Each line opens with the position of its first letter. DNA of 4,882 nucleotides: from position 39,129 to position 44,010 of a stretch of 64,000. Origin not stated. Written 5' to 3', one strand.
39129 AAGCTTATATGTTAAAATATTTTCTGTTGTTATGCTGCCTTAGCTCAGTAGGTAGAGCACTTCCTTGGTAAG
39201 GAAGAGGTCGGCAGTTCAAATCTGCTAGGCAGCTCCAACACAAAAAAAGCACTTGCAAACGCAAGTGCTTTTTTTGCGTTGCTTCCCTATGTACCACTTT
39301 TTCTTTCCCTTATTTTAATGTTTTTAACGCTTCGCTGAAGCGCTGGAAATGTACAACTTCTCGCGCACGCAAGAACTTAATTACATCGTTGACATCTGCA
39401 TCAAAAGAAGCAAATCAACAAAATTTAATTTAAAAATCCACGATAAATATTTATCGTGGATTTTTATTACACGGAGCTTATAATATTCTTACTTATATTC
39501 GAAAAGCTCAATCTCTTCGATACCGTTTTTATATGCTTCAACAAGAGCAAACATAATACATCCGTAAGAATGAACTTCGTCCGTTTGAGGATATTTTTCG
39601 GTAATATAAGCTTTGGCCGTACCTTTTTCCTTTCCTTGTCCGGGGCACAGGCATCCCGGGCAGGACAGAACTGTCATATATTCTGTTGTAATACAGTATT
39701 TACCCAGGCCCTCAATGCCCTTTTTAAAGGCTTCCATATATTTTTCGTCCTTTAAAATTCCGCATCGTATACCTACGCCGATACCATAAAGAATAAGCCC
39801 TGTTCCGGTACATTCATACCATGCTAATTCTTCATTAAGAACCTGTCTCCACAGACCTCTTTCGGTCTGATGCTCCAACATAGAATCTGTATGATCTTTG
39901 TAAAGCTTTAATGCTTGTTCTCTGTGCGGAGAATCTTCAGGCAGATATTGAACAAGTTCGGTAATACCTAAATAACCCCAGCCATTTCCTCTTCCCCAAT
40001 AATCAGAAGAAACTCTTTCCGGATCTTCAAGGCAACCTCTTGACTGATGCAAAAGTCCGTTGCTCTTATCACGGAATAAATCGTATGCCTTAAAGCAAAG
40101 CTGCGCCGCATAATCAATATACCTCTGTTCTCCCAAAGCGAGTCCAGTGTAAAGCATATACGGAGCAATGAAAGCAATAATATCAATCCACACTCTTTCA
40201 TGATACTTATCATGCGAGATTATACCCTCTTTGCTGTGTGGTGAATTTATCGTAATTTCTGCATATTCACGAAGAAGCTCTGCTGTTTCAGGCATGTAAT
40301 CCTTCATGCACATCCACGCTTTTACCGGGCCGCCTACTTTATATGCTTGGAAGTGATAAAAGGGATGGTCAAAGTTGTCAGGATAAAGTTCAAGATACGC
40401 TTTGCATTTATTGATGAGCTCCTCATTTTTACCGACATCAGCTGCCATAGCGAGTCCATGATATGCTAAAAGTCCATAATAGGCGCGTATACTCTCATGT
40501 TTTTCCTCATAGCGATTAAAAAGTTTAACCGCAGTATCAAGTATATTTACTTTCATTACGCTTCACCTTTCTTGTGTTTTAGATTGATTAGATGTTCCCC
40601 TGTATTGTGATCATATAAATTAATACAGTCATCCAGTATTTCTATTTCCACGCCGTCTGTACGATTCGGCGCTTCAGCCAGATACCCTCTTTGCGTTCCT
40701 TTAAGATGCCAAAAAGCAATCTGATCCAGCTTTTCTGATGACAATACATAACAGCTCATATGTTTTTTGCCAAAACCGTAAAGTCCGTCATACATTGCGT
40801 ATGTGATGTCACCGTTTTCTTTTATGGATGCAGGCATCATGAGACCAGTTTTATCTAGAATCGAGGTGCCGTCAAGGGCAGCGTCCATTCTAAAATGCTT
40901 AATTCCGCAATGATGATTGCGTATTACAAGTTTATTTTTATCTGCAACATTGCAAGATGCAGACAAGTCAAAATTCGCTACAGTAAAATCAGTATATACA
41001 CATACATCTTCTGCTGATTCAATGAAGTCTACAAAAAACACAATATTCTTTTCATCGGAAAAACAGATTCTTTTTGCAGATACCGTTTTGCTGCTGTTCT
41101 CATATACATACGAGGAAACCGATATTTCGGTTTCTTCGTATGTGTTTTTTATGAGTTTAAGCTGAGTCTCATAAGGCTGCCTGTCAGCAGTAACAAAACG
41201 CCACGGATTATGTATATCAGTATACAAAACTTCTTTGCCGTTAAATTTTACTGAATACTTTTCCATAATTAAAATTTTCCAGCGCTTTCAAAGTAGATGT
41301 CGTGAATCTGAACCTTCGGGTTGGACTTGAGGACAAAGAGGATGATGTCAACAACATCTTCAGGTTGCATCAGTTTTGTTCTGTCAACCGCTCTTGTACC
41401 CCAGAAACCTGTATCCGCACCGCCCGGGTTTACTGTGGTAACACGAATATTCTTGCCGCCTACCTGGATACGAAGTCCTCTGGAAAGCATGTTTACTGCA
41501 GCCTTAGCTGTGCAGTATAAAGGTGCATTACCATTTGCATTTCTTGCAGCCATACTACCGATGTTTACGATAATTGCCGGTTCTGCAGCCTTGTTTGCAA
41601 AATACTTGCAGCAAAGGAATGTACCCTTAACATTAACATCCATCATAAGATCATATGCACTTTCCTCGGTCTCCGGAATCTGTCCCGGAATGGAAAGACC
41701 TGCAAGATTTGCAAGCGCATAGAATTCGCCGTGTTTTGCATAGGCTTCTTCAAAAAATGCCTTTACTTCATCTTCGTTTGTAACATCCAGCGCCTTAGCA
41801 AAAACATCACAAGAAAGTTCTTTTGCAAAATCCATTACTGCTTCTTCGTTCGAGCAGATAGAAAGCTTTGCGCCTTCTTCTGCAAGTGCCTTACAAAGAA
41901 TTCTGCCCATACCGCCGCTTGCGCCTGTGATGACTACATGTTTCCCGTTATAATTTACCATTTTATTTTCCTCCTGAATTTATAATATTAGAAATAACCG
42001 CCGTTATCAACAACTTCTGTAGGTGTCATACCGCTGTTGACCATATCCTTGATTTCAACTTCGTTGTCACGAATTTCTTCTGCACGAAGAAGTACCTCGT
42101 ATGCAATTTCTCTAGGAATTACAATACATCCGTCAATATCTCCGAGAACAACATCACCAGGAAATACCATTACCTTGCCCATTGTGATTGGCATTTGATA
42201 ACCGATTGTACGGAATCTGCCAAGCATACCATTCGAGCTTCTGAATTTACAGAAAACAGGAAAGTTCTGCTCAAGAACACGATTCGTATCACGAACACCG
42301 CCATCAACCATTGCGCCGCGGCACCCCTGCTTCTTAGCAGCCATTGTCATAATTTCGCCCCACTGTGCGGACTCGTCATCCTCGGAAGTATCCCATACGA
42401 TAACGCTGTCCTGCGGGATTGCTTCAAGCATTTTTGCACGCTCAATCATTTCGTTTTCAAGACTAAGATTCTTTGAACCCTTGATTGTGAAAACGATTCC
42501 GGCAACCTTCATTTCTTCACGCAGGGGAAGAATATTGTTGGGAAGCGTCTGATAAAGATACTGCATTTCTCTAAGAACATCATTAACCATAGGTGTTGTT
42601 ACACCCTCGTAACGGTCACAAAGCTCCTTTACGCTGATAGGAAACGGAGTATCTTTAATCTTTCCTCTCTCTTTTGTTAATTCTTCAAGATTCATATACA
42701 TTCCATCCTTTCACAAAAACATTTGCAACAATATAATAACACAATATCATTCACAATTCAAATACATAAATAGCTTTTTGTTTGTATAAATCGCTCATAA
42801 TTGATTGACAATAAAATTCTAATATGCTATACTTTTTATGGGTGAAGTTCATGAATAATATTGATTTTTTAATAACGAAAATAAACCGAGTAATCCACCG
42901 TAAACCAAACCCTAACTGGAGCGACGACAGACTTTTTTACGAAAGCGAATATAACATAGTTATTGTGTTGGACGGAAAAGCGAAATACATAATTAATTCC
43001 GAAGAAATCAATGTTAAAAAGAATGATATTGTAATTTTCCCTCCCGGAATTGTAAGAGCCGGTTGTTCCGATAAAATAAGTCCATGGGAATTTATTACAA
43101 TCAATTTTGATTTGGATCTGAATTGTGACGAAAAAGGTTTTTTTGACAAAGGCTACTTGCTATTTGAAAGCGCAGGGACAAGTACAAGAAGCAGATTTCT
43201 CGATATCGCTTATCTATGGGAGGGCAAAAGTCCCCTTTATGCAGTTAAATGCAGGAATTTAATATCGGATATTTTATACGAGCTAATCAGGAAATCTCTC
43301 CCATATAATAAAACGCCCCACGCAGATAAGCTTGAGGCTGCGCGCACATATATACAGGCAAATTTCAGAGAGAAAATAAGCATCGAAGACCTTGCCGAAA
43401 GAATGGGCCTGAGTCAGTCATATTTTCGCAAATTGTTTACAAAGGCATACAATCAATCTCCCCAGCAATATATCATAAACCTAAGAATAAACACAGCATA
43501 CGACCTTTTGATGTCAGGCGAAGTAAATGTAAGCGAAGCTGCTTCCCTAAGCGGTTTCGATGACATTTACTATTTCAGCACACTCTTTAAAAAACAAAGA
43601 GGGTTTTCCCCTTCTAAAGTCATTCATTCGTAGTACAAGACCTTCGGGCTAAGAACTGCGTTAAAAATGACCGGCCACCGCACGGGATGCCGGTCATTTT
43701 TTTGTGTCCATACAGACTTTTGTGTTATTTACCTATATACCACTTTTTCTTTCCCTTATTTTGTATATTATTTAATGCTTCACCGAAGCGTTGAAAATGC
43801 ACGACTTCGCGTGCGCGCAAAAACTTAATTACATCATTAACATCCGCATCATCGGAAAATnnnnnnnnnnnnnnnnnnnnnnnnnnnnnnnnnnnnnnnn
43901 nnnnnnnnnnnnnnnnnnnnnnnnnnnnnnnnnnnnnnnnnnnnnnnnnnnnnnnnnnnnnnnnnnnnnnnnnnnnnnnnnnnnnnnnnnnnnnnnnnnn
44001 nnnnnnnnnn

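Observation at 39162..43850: A ~4.4-kb cassette inserted into the 3' end of cotJC next to tRNA-Thr, bracketed by diverged copies of the cotJC terminus, with no recombinase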

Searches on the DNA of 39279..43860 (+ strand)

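Call 66: search_dna_similar(query=window:39279-43860:+, collection=plasmids, mode=distant, max_rows=8)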
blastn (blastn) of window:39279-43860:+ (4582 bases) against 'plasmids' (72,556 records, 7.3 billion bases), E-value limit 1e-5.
No match.

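Call 67: search_dna_similar(query=window:39279-43860:+, collection=phages, mode=distant, max_rows=8)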
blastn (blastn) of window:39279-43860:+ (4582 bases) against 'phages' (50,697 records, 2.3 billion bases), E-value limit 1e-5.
Records with a match: 1; places in all: 1; records where one place covers at least 80% of the query: 0.
Best place of each record, by identity: 60-80% 1.
By first word of the organism name: Bacteriophage 1.
By host as written in the record: - 1.
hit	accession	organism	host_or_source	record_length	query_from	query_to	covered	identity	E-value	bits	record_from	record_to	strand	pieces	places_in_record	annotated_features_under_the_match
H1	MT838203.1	Bacteriophage sp.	human fecal samples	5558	4500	4580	2%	77.8%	1e-7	66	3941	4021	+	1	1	record has no annotation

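Call 68: get_annotated_region(hit=H1, flank=5000)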
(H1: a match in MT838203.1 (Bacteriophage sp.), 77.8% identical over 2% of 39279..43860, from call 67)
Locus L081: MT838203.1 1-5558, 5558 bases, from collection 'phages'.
description: UNVERIFIED: Bacteriophage sp. clone scaffold_6977 genomic sequence.
organism: Bacteriophage sp. (NCBI taxid 38018)
taxonomy: Viruses
host: -; source: human fecal samples; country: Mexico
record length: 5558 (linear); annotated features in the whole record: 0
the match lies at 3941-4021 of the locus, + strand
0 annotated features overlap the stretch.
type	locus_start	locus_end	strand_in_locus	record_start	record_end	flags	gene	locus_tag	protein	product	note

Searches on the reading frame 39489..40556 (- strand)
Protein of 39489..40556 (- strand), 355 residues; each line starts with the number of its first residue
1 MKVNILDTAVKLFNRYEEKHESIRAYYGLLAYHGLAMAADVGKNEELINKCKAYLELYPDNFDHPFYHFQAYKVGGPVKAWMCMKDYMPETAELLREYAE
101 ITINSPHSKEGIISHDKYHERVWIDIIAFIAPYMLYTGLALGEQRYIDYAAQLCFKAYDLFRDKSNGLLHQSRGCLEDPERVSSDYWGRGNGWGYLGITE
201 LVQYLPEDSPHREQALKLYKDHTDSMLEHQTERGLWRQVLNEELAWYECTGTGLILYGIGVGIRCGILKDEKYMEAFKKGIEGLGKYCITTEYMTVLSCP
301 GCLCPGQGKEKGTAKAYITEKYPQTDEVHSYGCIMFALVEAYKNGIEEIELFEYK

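Call 8: search_protein_families(library=pfam, proteins=[window:39489-40556:-])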
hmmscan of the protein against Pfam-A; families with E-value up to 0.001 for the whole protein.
window:39489-40556:- (355 aa): 1 family
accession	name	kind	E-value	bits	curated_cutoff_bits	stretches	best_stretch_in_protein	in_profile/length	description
PF07470.19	Glyco_hydro_88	-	3.2e-40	138.6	26.6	1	26-343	29-350/352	Glycosyl Hydrolase Family 88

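Call 19: find_encoding_contigs(protein=window:39492-40556:-, flank=10000, max_places=10)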
Protein window:39492-40556:- (355 aa): no gene with exactly this product is on record in the collection.

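Call 42: search_protein_families(library=ncbifam, proteins=[window:39489-40556:-], max_evalue=0.01)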
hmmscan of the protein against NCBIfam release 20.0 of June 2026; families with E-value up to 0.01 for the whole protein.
window:39489-40556:- (355 aa): 1 family
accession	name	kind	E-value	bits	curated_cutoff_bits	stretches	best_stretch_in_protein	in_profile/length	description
NF051900.1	BetGalacBglBAgro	equivalog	3.4e-16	59.2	420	1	89-278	82-275/333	beta-galactosidase BglB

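Call 61: search_solved_structures(query=window:39492-40556:-, max_evalue=0.001)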
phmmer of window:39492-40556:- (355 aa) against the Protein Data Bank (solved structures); distinct sequences matched with E-value up to 0.001: 10.
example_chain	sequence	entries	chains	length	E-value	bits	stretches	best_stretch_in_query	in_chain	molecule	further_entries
4ce7_A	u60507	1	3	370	7.1e-15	58.2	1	122-283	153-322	UNSATURATED 3S-RHAMNOGLYCURONYL HYDROLASE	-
4wu0_A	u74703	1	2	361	1.3e-14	57.4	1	103-323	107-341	Similar to yteR (Bacilus subtilis)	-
1nc5_A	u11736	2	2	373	2.2e-11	46.7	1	108-340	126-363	hypothetical protein yTER | Putative glycosyl hydrolase yteR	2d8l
2gh4_A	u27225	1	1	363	6.7e-11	45.1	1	108-340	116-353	Putative glycosyl hydrolase yteR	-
4q88_A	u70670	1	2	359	1.6e-10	43.9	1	117-279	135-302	Uncharacterized protein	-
3k11_A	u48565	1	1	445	2.5e-10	43.2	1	85-269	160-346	Putative glycosyl hydrolase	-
3qwt_A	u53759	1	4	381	3.5e-10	42.7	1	106-288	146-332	Putative GH105 family protein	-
5noa_A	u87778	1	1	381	2.6e-09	39.9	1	123-282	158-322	Family 88 glycosyl hydrolase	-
3pmm_A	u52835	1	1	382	7.2e-08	35.1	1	105-284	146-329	Putative cytoplasmic protein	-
4xuv_A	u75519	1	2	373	0.00043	22.7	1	120-271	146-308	Glycoside hydrolase family 105 protein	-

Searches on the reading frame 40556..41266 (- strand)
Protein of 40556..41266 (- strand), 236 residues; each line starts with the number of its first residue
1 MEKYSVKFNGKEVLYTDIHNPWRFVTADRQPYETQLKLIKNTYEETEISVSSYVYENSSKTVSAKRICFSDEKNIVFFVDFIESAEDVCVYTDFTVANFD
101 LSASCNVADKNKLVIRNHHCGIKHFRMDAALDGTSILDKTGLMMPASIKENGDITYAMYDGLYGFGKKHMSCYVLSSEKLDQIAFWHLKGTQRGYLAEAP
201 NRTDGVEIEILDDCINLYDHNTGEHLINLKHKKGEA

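Call 8: search_protein_families(library=pfam, proteins=[window:40556-41266:-])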
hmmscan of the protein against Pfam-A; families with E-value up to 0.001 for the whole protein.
window:40556-41266:- (236 aa): 0 families

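Call 42: search_protein_families(library=ncbifam, proteins=[window:40556-41266:-], max_evalue=0.01)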
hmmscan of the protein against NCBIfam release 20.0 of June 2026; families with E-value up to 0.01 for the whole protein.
window:40556-41266:- (236 aa): 0 families

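Call 60: search_solved_structures(query=window:40559-41266:-, max_evalue=1)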
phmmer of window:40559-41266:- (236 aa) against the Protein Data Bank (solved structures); distinct sequences matched with E-value up to 1: 1.
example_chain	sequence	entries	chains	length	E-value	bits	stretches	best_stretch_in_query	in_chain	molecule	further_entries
2mbe_A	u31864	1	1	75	0.5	13.1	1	21-68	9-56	Ubiquitin D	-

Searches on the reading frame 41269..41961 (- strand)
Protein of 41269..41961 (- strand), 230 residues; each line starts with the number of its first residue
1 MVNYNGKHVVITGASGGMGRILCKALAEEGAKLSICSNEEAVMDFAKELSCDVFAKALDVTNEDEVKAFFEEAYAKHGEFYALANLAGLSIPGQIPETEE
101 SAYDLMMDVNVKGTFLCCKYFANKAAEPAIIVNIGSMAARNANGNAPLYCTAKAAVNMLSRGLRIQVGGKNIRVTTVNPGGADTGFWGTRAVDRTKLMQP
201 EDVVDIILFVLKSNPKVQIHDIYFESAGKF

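Call 8: search_protein_families(library=pfam, proteins=[window:41269-41961:-])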
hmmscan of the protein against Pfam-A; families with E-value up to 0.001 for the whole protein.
window:41269-41961:- (230 aa): 5 families
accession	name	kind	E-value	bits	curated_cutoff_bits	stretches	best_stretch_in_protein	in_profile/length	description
PF00106.31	adh_short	-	3.4e-42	144.6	26.6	1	7-188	1-188/195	short chain dehydrogenase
PF13561.12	adh_short_C2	-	1.1e-33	117.3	27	1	13-187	1-181/236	Enoyl-(Acyl carrier protein) reductase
PF08659.16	KR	-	1.3e-10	41.9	22.6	1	9-162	3-162/180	KR domain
PF01370.27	Epimerase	-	1.3e-06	28.4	20.9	1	9-123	1-104/240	NAD dependent epimerase/dehydratase family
PF02882.25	THF_DHG_CYH_C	-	0.00023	21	27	0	2-39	32-69/160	Tetrahydrofolate dehydrogenase/cyclohydrolase, NAD(P)-binding domain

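Call 42: search_protein_families(library=ncbifam, proteins=[window:41269-41961:-], max_evalue=0.01)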
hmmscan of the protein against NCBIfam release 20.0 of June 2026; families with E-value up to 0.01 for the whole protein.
window:41269-41961:- (230 aa): 231 families (the best 25 are shown)
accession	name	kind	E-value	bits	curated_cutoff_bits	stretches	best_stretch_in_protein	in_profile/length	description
NF004514.1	PRK05855.1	equivalog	9.4e-37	126.8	455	1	4-188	311-502/578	SDR family oxidoreductase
NF005559.1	PRK07231.1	subfamily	8e-35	120.5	215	1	4-190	2-194/249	glucose 1-dehydrogenase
NF005672.0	PRK07454.1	equivalog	9.5e-35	119.9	234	1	6-222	6-232/241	SDR family oxidoreductase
NF005594.0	PRK07326.1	equivalog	1.6e-34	119.5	271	1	3-217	3-222/237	SDR family oxidoreductase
NF004791.0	PRK06138.1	equivalog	3.4e-34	118.3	312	1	4-187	3-191/252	SDR family oxidoreductase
NF005878.0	PRK07825.1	subfamily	2e-33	115.9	287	1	3-218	6-225/278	short chain dehydrogenase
NF005067.0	PRK06484.1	equivalog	5.9e-32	110.9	713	1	6-184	273-453/524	short chain dehydrogenase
NF052558.1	MBtsdlDhBudC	equivalog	1.9e-31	109.5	270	1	4-186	1-186/250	meso-2,3-butanediol dehydrogenase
NF009466.0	PRK12826.1-2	subfamily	6.5e-31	107.7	222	1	7-210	4-225/248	3-oxoacyl-ACP reductase FabG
NF004818.0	PRK06172.1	equivalog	3.3e-30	105.2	336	1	2-187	3-195/253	SDR family oxidoreductase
NF038213.1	SDR_TniO_fam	equivalog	1.6e-29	103.1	300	1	7-223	3-243/249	SDR family oxidoreductase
NF004198.0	PRK05653.1-3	equivalog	1.6e-29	103.1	296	1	4-186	5-193/248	3-oxoacyl-ACP reductase FabG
NF005806.0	PRK07666.1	equivalog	2.3e-29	102.4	286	1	3-221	4-231/239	3-ketoacyl-ACP reductase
NF005473.0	PRK07069.1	equivalog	8.7e-29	100.9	339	1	5-185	9-200/262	SDR family oxidoreductase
NF005472.0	PRK07067.1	equivalog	2.7e-28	99.2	338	1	4-189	4-193/257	L-iditol 2-dehydrogenase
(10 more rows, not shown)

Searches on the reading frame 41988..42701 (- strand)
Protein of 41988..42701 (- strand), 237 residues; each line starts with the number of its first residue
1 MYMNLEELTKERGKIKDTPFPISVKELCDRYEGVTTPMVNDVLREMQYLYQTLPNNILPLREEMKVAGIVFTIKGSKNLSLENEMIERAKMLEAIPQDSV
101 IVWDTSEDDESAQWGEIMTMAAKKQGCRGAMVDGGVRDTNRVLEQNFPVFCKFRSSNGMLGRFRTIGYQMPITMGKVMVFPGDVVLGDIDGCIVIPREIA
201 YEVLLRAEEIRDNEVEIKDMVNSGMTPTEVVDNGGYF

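Call 8: search_protein_families(library=pfam, proteins=[window:41988-42701:-])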
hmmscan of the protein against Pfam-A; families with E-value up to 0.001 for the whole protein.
window:41988-42701:- (237 aa): 1 family
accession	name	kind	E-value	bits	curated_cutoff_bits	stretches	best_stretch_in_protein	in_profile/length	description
PF03737.21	RraA-like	-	5.4e-30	105.1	24.5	1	36-194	1-152/152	Aldolase/RraA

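Call 42: search_protein_families(library=ncbifam, proteins=[window:41988-42701:-], max_evalue=0.01)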
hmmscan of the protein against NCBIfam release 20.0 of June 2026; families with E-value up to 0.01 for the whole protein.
window:41988-42701:- (237 aa): 9 families
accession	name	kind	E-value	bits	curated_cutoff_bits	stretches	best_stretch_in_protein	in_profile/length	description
NF006093.0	PRK08245.1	subfamily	5e-34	117.8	208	1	30-227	13-217/240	hypothetical protein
NF004850.0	PRK06201.1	subfamily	3.5e-27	95.4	231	1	25-232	17-214/222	hypothetical protein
NF005442.0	PRK07028.1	equivalog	6e-26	91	593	1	25-232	227-422/430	bifunctional hexulose-6-phosphate synthase/ribonuclease regulator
NF006731.0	PRK09262.1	equivalog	3.5e-23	82.3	179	1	53-225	42-208/229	4-carboxy-4-hydroxy-2-oxoadipate aldolase/oxaloacetate decarboxylase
NF009399.0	PRK12764.1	equivalog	1.3e-22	80.5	444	1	85-225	334-474/501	fumarylacetoacetate hydrolase family protein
TIGR02798.1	ligK_PcmE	equivalog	4.2e-22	78.8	304.5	1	56-225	39-202/222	4-carboxy-4-hydroxy-2-oxoadipate aldolase/oxaloacetate decarboxylase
NF006875.0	PRK09372.1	equivalog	3.2e-09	36.7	136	1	62-199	28-158/161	ribonuclease E activity regulator RraA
TIGR01935.1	NOT-MenG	subfamily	1.2e-07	31.7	123.8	1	65-194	27-149/150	RraA family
NF009134.0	PRK12487.1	equivalog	3.6e-06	26.8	196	1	91-195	51-154/161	putative 4-hydroxy-4-methyl-2-oxoglutarate aldolase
